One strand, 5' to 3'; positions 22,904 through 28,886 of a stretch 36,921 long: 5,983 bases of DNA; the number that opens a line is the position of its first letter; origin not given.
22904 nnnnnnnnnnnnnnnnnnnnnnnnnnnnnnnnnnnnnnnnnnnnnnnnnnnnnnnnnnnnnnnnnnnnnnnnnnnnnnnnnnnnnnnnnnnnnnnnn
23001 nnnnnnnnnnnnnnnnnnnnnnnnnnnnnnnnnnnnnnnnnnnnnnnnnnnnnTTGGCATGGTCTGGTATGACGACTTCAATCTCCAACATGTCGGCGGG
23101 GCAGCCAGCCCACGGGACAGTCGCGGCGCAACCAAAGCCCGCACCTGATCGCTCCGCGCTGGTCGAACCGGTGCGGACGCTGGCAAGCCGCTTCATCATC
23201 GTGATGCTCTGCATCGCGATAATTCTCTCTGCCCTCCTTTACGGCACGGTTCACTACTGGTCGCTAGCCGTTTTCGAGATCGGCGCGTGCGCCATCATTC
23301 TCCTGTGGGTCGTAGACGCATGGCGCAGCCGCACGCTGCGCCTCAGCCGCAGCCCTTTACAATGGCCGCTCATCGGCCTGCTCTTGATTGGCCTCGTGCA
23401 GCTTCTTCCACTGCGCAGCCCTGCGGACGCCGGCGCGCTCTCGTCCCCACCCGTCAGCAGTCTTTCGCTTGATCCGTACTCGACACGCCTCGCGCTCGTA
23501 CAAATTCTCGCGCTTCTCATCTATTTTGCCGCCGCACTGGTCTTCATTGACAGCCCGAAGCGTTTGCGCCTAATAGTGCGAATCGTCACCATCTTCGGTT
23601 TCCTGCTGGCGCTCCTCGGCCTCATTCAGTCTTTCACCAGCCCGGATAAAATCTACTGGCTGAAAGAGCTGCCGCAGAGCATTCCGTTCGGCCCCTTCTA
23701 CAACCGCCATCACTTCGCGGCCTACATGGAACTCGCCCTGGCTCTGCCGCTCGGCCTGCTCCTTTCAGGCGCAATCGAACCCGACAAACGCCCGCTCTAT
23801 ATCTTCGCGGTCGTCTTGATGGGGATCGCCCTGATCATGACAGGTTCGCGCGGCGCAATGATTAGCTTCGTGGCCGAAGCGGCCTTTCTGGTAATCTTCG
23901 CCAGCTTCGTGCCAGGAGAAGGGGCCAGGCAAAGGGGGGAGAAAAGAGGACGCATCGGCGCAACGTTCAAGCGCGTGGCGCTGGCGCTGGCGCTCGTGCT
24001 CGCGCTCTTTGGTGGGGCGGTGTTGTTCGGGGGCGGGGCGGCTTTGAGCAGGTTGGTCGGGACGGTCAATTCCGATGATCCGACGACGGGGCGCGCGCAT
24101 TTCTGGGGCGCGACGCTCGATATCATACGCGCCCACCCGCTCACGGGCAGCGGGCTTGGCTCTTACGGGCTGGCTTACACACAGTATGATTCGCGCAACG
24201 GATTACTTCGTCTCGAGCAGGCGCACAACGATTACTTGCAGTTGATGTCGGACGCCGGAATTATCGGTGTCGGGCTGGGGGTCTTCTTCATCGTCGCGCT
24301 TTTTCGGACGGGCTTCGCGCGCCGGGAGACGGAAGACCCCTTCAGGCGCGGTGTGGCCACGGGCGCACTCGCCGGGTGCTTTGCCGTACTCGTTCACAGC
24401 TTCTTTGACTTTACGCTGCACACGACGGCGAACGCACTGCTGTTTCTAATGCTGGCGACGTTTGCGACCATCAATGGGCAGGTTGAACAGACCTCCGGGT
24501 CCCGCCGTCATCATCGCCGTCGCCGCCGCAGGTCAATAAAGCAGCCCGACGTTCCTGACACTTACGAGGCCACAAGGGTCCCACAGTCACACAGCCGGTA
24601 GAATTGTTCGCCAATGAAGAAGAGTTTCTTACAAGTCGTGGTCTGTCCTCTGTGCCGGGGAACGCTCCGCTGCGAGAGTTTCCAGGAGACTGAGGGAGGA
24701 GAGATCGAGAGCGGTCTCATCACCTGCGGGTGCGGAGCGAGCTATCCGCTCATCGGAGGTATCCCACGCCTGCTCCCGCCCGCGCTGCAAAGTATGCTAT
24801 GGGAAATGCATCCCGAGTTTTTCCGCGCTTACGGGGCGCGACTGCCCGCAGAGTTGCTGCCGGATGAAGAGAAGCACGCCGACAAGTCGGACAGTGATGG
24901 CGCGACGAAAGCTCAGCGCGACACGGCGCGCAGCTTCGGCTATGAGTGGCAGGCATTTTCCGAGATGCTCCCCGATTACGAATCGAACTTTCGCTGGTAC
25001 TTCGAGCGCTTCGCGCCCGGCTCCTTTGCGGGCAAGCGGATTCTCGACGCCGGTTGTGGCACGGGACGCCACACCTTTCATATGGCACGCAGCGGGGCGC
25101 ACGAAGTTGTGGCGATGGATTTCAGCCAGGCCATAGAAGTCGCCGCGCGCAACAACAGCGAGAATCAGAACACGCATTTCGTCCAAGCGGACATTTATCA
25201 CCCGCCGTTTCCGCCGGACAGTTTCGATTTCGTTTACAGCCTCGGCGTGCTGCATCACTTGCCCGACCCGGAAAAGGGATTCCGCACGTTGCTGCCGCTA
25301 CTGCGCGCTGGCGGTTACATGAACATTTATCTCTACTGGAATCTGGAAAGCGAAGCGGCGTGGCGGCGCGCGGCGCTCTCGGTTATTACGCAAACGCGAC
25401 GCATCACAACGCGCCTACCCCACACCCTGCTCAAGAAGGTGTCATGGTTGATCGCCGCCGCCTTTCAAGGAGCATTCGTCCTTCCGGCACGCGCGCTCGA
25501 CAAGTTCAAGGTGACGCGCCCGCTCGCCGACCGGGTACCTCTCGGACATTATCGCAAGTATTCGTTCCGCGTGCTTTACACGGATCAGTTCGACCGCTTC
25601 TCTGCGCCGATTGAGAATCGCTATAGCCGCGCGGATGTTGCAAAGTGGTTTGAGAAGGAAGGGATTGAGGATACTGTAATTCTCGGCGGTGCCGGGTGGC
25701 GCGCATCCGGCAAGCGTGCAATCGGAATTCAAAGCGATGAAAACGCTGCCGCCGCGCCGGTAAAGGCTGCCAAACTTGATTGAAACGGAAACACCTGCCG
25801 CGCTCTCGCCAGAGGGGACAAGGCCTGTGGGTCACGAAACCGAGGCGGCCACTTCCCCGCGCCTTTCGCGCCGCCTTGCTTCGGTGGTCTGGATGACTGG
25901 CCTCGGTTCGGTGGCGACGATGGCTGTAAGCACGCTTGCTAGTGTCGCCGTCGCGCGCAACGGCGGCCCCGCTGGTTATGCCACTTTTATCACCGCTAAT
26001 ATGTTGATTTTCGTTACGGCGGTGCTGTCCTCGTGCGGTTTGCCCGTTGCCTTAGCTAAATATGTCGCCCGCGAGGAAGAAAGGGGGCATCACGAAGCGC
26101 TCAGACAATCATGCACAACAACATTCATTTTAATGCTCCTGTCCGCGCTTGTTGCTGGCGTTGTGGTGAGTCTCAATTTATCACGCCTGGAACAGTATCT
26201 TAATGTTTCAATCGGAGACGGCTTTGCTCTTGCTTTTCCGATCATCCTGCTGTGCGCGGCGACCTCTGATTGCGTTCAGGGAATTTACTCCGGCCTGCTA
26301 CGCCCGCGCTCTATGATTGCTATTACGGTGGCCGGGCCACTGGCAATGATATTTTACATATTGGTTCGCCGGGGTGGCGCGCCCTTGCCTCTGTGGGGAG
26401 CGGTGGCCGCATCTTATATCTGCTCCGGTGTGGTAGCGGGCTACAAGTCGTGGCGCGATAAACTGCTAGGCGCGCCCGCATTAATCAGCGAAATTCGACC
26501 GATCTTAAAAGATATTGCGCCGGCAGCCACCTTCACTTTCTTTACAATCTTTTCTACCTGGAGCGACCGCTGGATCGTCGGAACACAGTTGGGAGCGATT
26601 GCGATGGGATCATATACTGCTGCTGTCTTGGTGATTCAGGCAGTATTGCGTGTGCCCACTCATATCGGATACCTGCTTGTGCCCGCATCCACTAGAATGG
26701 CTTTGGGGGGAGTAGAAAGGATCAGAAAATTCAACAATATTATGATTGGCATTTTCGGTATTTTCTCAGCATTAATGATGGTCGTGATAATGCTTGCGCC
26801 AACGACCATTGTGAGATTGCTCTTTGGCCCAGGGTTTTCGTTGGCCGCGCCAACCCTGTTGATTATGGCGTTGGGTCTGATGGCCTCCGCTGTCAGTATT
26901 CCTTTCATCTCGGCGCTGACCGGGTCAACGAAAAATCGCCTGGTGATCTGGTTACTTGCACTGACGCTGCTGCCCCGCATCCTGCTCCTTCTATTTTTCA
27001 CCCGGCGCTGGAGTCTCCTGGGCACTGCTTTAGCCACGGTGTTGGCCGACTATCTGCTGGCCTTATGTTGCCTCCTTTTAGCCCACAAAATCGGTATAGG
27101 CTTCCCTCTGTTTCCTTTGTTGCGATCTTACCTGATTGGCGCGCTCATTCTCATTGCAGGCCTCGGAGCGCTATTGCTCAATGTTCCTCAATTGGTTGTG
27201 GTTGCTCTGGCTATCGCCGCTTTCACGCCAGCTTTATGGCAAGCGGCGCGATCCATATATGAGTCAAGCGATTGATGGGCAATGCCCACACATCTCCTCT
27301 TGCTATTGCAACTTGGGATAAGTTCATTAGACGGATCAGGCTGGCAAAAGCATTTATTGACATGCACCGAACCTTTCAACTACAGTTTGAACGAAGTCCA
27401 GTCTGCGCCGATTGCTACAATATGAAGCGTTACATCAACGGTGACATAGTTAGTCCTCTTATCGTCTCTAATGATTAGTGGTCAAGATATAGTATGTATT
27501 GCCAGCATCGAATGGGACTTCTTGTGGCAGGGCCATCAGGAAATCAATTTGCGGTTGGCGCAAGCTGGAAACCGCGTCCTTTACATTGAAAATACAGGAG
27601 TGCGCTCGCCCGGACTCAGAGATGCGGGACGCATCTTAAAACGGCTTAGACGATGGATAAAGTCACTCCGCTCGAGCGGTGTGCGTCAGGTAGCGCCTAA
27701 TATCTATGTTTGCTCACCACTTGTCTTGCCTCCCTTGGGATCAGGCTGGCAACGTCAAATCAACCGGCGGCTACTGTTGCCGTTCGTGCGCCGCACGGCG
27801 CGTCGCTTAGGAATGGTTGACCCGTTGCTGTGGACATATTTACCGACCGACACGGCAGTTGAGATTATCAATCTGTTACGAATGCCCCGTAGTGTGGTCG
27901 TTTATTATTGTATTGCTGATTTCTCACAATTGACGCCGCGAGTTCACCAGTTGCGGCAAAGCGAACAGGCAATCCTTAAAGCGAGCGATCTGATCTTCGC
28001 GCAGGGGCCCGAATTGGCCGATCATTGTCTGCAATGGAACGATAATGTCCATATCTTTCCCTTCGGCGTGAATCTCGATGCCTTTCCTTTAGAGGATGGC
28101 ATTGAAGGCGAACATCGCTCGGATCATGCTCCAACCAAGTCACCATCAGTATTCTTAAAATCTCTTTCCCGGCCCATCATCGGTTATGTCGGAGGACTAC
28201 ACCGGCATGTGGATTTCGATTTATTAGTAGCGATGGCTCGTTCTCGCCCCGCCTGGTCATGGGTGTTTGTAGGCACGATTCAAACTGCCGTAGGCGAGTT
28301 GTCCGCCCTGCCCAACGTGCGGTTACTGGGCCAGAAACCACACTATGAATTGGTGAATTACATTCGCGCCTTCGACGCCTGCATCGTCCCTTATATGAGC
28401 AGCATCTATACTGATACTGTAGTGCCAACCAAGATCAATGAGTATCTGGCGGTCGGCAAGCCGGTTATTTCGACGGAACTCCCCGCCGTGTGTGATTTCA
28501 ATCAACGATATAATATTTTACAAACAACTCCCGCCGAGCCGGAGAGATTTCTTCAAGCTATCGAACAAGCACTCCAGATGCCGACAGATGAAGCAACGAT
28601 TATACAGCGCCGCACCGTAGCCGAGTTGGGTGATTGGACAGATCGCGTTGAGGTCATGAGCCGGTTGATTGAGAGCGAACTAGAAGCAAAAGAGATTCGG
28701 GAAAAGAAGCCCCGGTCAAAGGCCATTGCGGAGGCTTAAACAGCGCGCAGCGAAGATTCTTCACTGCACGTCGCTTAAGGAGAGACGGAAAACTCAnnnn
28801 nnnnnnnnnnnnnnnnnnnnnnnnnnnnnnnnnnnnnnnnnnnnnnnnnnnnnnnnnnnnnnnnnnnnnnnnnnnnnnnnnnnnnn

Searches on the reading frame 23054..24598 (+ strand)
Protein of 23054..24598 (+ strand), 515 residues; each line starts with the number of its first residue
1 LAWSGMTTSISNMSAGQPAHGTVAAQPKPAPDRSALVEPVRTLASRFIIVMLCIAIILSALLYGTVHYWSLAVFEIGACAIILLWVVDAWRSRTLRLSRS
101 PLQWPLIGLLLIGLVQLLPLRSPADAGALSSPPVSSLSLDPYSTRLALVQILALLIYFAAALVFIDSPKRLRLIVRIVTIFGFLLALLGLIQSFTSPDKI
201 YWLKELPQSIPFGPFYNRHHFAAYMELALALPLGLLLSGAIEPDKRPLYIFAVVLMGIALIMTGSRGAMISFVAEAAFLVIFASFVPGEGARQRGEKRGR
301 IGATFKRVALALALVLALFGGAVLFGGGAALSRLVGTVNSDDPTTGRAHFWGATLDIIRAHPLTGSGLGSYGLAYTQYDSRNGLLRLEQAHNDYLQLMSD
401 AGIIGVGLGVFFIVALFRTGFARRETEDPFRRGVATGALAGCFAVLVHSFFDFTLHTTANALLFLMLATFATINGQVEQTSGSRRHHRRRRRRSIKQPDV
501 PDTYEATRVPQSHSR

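Call 8: search_protein_families(library=pfam, proteins=[window:23054-24598:+], max_evalue=0.001)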
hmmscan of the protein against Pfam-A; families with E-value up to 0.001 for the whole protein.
window:23054-24598:+ (515 aa): 1 family
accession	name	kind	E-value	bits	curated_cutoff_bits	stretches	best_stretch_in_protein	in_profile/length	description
PF04932.20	Wzy_C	-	7.5e-21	74.9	31.7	1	251-406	1-145/149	O-Antigen ligase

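Call 49: search_protein_families(library=ncbifam, proteins=[window:23054-24598:+], max_evalue=0.00001)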
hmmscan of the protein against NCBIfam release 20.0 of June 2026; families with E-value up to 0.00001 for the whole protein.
window:23054-24598:+ (515 aa): 2 families
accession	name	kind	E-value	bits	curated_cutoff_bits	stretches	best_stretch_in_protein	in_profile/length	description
TIGR03097.1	PEP_O_lig_1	hypoth_equivalog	1.4e-08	34.1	188.1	1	335-425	263-354/408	putative O-glycosylation ligase, exosortase A system-associated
TIGR00947.1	2A73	equivalog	2.1e-07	30.3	366.4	1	138-472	86-421/425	IctB family putative bicarbonate transporter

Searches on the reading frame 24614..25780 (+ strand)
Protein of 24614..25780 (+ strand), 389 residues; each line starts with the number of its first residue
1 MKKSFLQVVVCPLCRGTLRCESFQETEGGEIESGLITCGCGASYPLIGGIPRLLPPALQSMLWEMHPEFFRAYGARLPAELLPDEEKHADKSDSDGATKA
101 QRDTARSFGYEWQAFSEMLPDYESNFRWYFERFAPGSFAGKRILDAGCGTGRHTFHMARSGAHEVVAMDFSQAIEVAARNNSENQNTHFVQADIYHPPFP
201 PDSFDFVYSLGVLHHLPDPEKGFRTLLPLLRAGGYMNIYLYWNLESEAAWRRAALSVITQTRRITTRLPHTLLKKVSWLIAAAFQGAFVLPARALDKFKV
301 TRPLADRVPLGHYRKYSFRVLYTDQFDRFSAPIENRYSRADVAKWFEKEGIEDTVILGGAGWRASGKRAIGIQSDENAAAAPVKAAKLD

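Call 8: search_protein_families(library=pfam, proteins=[window:24614-25780:+], max_evalue=0.001)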
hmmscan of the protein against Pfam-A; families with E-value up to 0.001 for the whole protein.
window:24614-25780:+ (389 aa): 10 families
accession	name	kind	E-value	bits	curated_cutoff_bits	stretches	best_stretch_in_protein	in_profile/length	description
PF08241.18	Methyltransf_11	-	3e-22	79.5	21.2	1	144-236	1-93/95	Methyltransferase domain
PF13649.12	Methyltransf_25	-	2.6e-21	76.6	27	1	143-234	1-97/97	Methyltransferase domain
PF13847.12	Methyltransf_31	-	2.5e-17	63.4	27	1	139-242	3-113/145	Methyltransferase domain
PF13489.12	Methyltransf_23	-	6.4e-17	62.2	27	1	131-239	14-117/164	Methyltransferase domain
PF08242.18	Methyltransf_12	-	1.4e-15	58.2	30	1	144-235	1-97/98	Methyltransferase domain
PF08003.17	Methyltransf_9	-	1.5e-10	41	23.8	1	122-235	98-214/315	Protein of unknown function (DUF1698)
PF01209.24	Ubie_methyltran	-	3.8e-07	30.1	20.1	1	138-238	46-151/233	ubiE/COQ5 methyltransferase family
PF05175.20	MTS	-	2.4e-05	24.5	23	1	140-207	32-102/170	Methyltransferase small domain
PF06325.19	PrmA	-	8.7e-05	22.6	22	1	140-190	162-213/296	Ribosomal protein L11 methyltransferase (PrmA)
PF03966.22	Trm112p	-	0.0005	20.4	22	1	2-47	1-38/40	Trm112p-like protein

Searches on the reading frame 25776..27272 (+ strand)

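Call 8: search_protein_families(library=pfam, proteins=[window:25776-27272:+], max_evalue=0.001)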
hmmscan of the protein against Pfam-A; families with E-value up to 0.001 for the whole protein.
window:25776-27272:+ (499 aa): 1 family
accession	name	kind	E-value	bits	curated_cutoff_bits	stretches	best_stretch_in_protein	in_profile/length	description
PF01943.22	Polysacc_synt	-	9.4e-07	29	28.2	1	41-307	8-272/274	Polysaccharide biosynthesis protein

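Call 49: search_protein_families(library=ncbifam, proteins=[window:25776-27272:+], max_evalue=0.00001)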
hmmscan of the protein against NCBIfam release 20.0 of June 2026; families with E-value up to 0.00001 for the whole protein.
window:25776-27272:+ (499 aa): 0 families

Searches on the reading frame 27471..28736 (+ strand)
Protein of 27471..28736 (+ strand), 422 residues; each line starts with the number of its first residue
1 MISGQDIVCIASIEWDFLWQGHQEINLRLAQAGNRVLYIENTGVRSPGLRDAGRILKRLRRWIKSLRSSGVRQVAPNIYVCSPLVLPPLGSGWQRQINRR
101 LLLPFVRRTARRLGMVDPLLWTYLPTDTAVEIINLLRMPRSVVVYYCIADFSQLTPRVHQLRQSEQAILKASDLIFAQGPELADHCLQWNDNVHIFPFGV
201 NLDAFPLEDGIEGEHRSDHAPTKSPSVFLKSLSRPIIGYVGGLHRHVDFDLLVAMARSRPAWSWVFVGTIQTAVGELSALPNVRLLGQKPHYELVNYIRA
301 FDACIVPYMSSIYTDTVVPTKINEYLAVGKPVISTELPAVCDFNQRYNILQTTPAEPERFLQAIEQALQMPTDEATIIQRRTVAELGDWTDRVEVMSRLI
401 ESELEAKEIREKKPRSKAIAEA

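Call 8: search_protein_families(library=pfam, proteins=[window:27471-28736:+], max_evalue=0.001)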
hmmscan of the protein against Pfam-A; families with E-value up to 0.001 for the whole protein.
window:27471-28736:+ (422 aa): 2 families
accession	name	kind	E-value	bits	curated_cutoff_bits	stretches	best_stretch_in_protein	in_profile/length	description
PF13692.12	Glyco_trans_1_4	-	1.3e-11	45.4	27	1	234-369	1-141/142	Glycosyl transferases group 1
PF00534.26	Glycos_transf_1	-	4.3e-10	39.8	26.4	1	230-378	11-166/172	Glycosyl transferases group 1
